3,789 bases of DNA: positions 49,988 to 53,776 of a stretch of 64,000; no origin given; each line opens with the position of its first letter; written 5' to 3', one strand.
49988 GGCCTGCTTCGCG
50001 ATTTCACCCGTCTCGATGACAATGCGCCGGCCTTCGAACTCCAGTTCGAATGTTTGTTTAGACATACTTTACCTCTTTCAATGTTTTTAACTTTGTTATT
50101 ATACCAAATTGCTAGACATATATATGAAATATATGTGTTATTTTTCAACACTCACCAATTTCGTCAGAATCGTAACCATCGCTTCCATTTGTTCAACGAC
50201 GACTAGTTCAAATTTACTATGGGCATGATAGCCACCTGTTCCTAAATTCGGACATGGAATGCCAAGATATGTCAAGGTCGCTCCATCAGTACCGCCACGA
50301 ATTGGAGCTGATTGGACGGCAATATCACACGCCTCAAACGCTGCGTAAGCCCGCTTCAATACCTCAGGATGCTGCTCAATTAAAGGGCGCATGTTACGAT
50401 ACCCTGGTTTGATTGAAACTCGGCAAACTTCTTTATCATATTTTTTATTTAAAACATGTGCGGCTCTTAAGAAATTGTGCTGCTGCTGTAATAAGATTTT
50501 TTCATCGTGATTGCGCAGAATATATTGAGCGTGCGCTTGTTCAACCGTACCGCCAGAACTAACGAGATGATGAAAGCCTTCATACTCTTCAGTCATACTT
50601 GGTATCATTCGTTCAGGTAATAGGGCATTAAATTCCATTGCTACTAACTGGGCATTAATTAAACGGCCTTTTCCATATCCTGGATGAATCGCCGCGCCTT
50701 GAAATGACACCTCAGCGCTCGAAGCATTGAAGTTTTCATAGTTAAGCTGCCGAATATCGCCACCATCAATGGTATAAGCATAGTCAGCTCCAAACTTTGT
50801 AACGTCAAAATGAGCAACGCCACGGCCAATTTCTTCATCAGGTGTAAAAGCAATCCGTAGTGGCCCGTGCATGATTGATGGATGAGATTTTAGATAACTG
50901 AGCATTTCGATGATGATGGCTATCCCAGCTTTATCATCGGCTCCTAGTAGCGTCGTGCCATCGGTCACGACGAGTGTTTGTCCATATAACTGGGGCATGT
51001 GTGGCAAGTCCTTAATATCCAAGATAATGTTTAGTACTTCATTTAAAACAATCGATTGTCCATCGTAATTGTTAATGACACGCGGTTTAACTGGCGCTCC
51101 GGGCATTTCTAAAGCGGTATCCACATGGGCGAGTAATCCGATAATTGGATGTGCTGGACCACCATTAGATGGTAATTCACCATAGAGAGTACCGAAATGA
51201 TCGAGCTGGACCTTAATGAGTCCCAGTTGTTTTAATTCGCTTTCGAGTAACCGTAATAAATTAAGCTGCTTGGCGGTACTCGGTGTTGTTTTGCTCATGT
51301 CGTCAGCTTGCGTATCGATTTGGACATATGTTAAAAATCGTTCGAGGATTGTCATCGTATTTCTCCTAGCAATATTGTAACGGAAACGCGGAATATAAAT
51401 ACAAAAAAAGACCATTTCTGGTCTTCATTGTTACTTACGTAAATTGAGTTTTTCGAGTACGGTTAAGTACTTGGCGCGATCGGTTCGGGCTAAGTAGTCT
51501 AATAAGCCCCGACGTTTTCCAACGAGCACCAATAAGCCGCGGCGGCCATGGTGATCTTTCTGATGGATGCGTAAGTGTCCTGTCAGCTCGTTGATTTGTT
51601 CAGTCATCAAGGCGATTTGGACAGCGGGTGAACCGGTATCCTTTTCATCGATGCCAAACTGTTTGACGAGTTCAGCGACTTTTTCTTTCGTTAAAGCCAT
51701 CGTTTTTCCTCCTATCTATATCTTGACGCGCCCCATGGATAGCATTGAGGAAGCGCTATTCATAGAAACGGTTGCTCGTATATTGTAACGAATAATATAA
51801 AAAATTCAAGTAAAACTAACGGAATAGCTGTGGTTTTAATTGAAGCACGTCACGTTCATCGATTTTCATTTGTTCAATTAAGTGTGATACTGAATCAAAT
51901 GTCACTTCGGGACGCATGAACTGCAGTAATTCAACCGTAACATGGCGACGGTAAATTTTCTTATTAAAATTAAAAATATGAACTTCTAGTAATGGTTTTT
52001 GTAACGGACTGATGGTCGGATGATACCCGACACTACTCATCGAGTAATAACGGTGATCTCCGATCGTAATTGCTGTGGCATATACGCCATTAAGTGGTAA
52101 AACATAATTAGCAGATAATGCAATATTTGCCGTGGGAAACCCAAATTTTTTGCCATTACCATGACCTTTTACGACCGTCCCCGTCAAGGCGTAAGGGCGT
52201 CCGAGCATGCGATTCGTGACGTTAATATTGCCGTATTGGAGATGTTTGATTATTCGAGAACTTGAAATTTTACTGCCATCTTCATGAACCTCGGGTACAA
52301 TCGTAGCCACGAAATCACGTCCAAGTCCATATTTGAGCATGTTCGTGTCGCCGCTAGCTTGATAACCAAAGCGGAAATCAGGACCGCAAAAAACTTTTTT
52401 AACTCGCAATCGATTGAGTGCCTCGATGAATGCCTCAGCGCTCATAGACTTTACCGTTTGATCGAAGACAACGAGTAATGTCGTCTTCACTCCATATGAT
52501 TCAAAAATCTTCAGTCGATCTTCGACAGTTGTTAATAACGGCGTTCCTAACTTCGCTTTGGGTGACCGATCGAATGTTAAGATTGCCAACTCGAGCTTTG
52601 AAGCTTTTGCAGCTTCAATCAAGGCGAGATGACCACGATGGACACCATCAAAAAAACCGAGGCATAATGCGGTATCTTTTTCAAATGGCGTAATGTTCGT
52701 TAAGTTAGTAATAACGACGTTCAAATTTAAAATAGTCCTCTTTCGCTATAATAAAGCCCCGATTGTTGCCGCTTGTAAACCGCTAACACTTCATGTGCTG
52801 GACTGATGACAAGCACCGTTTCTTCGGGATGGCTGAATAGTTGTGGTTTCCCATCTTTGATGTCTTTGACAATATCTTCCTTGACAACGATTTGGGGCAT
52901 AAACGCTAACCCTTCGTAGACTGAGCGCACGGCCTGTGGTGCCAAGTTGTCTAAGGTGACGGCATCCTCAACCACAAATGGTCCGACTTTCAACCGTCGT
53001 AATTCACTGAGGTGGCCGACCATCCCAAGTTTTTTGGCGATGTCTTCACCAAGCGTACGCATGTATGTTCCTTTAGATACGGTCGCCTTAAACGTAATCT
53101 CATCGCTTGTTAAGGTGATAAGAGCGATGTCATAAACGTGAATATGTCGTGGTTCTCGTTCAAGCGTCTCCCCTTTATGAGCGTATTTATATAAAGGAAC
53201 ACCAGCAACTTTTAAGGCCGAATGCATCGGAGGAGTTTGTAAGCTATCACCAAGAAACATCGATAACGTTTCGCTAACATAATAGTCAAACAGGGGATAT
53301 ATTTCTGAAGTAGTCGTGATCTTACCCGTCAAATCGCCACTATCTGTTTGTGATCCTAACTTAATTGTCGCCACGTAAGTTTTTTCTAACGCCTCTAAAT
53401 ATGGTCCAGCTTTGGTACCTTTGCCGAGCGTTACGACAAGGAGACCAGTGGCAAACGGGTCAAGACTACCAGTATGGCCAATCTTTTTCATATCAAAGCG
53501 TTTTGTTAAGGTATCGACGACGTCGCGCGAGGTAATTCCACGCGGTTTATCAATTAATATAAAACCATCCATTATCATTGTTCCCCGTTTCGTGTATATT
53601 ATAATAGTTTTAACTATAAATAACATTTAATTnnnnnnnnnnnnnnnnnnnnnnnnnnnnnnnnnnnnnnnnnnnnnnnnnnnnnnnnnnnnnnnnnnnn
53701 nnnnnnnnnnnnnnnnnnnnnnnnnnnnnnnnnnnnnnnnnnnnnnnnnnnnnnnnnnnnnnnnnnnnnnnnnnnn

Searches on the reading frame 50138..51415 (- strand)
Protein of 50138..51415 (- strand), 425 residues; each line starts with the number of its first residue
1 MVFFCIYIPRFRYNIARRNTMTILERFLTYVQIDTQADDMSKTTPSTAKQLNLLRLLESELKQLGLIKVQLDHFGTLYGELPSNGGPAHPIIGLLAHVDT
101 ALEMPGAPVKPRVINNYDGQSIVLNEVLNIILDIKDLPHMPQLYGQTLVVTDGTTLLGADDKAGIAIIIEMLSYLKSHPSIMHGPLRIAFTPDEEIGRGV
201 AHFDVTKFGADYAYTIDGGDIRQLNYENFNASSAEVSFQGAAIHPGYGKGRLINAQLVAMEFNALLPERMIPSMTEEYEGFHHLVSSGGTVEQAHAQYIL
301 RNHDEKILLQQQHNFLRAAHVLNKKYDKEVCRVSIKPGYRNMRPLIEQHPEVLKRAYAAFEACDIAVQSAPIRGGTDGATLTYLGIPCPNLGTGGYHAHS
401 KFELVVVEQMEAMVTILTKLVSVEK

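Call 49: search_protein_families(library=pfam, proteins=[window:50138-51415:-], max_evalue=0.00001)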
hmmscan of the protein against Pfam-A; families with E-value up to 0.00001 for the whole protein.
window:50138-51415:- (425 aa): 3 families
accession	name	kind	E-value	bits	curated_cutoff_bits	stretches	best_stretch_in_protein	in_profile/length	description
PF01546.33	Peptidase_M20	-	1.8e-12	48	24.6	1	159-421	34-204/206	Peptidase family M20/M25/M40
PF05343.19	Peptidase_M42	-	1.7e-08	34.4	23.2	0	160-221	134-193/292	M42 glutamyl aminopeptidase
PF07687.19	M20_dimer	-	4.2e-06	27.1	21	1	226-314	1-94/107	Peptidase dimerisation domain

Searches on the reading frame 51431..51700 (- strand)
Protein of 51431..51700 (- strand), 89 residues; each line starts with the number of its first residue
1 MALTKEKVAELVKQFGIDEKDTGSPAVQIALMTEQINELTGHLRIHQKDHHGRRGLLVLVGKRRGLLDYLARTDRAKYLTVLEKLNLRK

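Call 49: search_protein_families(library=pfam, proteins=[window:51431-51700:-], max_evalue=0.00001)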
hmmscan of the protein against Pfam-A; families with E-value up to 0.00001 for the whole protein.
window:51431-51700:- (89 aa): 1 family
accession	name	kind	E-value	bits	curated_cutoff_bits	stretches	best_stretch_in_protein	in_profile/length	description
PF00312.27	Ribosomal_S15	-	2.7e-31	108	31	1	10-88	3-81/81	Ribosomal protein S15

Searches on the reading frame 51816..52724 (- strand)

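Call 49: search_protein_families(library=pfam, proteins=[window:51816-52724:-], max_evalue=0.00001)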
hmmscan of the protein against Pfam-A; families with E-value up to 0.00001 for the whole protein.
window:51816-52724:- (302 aa): 3 families
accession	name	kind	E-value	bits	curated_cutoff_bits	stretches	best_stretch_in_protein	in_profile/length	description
PF01687.23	Flavokinase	-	6.4e-38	130.2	19.6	1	174-294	1-121/124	Riboflavin kinase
PF06574.18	FAD_syn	-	6.3e-34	117.5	27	1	15-157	5-158/158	FAD synthetase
PF01467.32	CTP_transf_like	-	2.2e-07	31.6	21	1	21-160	2-132/133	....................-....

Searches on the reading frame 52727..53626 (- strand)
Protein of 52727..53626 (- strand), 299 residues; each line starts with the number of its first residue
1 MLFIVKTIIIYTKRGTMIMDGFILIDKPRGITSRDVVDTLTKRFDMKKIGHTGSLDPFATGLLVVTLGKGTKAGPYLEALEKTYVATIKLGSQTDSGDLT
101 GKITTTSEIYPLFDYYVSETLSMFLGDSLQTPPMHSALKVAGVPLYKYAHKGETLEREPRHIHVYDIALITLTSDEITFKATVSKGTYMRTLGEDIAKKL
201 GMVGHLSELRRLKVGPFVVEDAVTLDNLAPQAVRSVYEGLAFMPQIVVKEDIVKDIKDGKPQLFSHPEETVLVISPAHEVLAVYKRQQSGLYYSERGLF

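Call 49: search_protein_families(library=pfam, proteins=[window:52727-53626:-], max_evalue=0.00001)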
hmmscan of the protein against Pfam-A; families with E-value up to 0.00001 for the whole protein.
window:52727-53626:- (299 aa): 2 families
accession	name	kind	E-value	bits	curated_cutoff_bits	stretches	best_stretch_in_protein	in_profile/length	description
PF01509.24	TruB_N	-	6.6e-47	160.1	27.3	1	43-189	3-149/149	TruB family pseudouridylate synthase (N terminal domain)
PF16198.10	TruB_C_2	-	8.6e-11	42.3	29.3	1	190-230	1-41/66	tRNA pseudouridylate synthase B C-terminal domain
